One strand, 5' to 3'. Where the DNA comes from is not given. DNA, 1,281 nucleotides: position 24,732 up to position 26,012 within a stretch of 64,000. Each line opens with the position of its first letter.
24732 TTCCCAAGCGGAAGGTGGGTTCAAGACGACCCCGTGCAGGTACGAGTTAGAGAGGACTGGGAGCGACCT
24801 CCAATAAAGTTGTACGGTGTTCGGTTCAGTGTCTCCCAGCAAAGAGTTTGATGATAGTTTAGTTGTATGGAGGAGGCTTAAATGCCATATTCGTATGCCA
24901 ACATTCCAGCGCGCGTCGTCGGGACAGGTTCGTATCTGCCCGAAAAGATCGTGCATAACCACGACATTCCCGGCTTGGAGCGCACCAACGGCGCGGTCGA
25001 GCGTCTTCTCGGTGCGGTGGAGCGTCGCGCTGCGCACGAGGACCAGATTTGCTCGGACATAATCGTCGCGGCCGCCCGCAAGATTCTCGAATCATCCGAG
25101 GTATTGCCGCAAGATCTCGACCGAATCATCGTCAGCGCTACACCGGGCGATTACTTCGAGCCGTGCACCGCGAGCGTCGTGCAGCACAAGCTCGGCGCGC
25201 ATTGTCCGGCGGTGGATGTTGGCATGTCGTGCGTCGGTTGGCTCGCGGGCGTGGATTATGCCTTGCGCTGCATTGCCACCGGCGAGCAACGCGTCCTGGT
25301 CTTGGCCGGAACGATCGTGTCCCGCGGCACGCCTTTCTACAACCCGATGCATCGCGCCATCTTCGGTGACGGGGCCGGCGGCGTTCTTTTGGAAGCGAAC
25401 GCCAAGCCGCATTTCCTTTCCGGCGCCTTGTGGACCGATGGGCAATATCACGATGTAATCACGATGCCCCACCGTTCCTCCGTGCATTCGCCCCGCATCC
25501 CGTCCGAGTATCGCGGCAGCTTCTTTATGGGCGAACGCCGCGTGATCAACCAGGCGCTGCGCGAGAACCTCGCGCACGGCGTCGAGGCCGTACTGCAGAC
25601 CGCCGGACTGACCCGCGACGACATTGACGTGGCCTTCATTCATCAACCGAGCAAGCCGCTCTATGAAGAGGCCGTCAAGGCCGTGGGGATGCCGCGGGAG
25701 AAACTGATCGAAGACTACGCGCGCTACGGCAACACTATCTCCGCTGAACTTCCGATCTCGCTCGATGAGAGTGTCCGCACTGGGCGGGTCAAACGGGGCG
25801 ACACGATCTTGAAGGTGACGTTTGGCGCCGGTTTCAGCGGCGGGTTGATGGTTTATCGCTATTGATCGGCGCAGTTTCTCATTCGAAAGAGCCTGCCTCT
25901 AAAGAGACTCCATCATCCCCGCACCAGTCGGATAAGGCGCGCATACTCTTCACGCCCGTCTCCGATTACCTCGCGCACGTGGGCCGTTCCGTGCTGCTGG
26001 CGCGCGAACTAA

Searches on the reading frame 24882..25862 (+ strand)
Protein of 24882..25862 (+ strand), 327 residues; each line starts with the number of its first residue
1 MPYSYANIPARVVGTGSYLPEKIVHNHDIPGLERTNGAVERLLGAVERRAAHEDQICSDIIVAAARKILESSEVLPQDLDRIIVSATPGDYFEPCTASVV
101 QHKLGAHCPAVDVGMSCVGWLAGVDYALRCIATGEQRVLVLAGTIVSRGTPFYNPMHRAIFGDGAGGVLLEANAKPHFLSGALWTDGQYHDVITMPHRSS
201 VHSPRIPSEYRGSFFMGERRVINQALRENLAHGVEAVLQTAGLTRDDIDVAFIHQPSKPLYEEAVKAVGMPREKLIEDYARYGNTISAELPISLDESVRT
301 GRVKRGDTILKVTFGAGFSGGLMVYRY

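Call 58: search_protein_families(library=pfam, proteins=[window:24882-25862:+], max_evalue=0.001)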
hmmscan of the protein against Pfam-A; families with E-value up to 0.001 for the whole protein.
window:24882-25862:+ (327 aa): 3 families
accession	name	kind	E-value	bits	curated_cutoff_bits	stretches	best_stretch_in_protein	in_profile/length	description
PF08541.16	ACP_syn_III_C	-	9.2e-25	87.1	26.6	1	238-327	1-90/90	3-Oxoacyl-[acyl-carrier-protein (ACP)] synthase III C terminal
PF08545.16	ACP_syn_III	-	5.5e-11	42.6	24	1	112-187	2-80/80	3-Oxoacyl-[acyl-carrier-protein (ACP)] synthase III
PF00108.29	Thiolase_N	-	0.00014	21.8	26.4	1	49-143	15-111/260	Thiolase, N-terminal domain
